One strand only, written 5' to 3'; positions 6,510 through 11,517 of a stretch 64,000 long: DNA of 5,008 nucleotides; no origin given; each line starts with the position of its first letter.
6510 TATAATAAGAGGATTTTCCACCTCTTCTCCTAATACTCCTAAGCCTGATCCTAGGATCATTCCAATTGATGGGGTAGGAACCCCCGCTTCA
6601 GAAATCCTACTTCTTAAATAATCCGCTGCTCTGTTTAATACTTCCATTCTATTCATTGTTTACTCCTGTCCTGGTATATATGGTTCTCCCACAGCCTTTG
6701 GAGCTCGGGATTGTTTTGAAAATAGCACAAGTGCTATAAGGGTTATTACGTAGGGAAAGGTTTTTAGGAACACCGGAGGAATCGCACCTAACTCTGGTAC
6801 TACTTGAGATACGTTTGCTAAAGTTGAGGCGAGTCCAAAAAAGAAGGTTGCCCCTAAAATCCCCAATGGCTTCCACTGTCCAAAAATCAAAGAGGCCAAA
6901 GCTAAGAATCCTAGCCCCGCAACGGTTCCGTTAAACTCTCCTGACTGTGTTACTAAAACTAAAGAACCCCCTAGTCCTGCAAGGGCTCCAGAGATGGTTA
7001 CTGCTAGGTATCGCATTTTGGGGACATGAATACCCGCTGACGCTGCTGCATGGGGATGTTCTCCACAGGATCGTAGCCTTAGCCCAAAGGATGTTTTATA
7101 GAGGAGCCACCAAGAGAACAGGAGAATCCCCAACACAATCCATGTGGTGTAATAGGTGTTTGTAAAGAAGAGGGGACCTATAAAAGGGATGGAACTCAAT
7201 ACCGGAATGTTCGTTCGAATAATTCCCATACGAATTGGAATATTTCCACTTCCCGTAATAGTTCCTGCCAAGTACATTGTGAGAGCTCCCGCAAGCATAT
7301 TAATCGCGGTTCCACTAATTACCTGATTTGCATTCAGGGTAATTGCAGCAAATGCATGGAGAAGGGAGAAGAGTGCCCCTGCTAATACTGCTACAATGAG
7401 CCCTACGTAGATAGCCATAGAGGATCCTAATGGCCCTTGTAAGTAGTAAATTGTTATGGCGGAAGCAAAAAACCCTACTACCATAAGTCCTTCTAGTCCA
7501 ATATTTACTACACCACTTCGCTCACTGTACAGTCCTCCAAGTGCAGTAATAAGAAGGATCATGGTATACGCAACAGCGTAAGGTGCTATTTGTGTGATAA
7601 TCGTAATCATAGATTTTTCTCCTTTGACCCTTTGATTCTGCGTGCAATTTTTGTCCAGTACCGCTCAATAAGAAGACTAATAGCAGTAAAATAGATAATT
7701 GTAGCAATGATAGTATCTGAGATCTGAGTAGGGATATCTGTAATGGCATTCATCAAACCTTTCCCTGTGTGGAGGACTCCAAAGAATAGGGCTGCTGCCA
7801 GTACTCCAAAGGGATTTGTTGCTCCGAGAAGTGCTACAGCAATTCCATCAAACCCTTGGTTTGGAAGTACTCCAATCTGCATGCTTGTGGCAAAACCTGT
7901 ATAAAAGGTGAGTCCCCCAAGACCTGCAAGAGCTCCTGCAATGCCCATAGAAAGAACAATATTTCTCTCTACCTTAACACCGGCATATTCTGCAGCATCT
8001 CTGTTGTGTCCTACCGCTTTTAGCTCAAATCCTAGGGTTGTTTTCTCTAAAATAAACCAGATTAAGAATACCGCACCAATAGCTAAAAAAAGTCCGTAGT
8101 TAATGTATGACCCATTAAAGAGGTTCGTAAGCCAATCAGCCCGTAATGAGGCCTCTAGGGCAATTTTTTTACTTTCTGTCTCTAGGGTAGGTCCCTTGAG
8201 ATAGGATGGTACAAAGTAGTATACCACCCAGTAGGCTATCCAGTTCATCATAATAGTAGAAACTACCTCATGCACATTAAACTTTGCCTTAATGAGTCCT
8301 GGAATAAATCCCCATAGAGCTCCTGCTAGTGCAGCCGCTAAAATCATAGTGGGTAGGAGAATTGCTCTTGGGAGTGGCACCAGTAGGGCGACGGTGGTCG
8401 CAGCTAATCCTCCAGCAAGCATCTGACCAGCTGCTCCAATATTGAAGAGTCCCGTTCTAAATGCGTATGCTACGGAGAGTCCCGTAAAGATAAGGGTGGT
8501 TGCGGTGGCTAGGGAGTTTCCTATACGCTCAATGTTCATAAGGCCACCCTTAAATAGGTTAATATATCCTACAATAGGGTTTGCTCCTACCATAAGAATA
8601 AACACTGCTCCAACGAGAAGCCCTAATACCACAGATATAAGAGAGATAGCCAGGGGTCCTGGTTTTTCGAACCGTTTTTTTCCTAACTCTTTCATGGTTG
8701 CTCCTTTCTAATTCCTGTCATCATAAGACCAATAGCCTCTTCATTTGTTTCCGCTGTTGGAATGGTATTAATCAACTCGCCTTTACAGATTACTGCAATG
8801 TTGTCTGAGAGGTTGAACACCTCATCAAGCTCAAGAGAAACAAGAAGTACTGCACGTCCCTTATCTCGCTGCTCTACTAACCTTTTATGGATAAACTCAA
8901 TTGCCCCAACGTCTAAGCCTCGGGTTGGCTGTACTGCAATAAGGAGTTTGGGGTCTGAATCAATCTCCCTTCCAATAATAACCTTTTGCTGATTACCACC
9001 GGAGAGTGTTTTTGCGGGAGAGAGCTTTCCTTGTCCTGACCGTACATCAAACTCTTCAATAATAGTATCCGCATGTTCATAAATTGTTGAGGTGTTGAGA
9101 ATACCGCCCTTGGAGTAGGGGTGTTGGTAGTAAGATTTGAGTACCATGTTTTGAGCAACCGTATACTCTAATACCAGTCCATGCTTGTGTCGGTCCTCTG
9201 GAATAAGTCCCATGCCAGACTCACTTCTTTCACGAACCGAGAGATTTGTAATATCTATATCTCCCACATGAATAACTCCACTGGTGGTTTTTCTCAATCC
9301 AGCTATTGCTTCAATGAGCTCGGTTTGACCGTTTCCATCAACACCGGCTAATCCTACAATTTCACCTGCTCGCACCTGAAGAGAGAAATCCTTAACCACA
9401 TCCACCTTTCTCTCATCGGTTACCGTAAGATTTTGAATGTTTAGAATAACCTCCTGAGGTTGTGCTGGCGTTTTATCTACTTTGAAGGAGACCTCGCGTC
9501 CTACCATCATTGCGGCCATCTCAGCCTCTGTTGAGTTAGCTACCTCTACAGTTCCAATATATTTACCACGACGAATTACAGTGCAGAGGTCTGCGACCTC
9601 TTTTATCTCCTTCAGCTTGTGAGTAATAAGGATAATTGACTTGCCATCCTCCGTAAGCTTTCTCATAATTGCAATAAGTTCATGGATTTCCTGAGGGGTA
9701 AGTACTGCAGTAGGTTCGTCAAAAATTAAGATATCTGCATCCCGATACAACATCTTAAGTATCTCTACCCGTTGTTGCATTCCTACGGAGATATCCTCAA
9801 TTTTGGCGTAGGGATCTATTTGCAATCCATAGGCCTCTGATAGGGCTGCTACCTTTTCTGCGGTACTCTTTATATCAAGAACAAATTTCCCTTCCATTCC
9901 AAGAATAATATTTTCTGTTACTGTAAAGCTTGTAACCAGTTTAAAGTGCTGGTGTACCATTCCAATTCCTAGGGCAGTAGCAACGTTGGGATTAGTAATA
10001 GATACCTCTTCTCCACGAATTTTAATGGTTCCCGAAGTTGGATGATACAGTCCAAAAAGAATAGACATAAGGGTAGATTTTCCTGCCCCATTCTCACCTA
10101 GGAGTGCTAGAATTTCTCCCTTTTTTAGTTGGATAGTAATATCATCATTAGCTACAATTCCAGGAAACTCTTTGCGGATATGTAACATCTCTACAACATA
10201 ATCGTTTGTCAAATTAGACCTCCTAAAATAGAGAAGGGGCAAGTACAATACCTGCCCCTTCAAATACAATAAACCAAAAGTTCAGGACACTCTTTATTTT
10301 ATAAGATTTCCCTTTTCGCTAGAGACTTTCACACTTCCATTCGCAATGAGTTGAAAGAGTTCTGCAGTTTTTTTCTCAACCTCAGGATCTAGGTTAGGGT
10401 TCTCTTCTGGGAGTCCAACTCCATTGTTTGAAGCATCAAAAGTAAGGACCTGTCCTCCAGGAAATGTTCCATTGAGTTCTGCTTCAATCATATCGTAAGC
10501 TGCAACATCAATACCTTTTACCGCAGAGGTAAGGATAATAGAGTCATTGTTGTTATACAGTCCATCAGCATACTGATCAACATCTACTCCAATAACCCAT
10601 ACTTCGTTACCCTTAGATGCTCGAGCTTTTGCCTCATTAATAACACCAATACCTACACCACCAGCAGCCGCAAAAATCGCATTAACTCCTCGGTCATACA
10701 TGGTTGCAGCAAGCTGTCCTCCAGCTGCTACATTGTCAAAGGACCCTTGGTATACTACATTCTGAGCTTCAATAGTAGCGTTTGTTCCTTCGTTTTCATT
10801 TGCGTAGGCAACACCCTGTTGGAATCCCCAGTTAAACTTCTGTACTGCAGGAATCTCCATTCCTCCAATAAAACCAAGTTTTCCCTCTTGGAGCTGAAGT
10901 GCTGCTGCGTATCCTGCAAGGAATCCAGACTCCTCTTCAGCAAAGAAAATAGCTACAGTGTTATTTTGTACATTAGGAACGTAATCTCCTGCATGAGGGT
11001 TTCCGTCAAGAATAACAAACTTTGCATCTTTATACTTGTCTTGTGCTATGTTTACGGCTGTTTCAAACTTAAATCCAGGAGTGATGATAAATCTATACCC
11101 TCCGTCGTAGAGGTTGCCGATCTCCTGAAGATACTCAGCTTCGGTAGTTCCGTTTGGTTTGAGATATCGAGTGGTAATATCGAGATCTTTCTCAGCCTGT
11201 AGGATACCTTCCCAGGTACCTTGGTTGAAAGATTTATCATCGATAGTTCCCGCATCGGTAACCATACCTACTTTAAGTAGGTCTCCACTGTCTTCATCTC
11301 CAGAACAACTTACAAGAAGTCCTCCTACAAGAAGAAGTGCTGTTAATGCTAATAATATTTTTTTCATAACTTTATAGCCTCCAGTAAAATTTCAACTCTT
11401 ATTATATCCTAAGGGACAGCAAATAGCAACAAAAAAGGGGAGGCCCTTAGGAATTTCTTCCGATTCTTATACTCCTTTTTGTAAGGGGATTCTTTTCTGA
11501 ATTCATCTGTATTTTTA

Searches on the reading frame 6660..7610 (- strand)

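Call 92: search_protein_families(library=pfam, proteins=[window:6660-7610:-], max_evalue=0.00001)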
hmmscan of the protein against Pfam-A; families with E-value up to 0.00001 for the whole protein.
window:6660-7610:- (316 aa): 1 family
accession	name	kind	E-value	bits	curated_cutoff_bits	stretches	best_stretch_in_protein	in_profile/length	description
PF02653.21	BPD_transp_2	-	1e-36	126.9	26.8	1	13-293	6-268/269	Branched-chain amino acid transport system / permease component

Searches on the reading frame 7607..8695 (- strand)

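Call 92: search_protein_families(library=pfam, proteins=[window:7607-8695:-], max_evalue=0.00001)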
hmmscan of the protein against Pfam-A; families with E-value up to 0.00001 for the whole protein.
window:7607-8695:- (362 aa): 1 family
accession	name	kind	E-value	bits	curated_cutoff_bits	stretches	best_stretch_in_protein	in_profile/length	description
PF02653.21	BPD_transp_2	-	7.3e-46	156.9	26.8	1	58-337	2-268/269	Branched-chain amino acid transport system / permease component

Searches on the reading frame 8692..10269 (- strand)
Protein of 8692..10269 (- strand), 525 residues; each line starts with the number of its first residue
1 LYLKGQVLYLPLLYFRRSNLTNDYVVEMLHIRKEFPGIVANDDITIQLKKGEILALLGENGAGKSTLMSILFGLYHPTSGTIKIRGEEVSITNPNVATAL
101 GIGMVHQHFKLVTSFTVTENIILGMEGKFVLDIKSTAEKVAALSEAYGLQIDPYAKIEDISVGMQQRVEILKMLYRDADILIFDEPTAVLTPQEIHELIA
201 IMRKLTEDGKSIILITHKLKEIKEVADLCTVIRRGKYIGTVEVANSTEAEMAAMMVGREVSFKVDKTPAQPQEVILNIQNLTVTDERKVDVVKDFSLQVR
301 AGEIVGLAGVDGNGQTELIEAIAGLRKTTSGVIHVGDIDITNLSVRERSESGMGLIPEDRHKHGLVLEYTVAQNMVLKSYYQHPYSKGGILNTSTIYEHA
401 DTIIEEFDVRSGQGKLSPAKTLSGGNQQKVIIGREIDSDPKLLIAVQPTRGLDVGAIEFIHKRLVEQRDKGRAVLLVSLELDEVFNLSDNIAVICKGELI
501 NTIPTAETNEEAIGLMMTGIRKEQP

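Call 92: search_protein_families(library=pfam, proteins=[window:8692-10269:-], max_evalue=0.00001)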
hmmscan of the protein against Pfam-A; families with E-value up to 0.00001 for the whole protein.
window:8692-10269:- (525 aa): 2 families
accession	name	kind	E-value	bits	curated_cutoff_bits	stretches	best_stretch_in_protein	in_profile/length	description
PF00005.33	ABC_tran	-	7.9e-51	172.7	25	2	42-188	2-137/137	ABC transporter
PF13304.12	AAA_21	-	4.3e-08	34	27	0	158-217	236-298/304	AAA domain, putative AbiEii toxin, Type IV TA system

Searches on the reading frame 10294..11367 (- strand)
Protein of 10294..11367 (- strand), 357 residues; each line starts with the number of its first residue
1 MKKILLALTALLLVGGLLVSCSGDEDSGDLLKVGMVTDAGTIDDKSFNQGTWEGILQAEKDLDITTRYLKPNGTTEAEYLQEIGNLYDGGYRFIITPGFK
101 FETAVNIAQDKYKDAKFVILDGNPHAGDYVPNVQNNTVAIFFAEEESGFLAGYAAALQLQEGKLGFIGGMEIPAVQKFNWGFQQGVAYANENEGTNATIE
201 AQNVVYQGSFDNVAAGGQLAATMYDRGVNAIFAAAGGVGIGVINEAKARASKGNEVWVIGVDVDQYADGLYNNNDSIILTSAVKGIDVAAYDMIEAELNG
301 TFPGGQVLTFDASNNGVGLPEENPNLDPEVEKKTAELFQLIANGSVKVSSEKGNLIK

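Call 92: search_protein_families(library=pfam, proteins=[window:10294-11367:-], max_evalue=0.00001)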
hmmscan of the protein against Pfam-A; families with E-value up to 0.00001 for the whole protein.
window:10294-11367:- (357 aa): 1 family
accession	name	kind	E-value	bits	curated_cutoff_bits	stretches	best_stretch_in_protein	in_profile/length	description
PF02608.20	Bmp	-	8.7e-65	219.1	24.1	1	33-350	3-299/301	ABC transporter substrate-binding protein PnrA-like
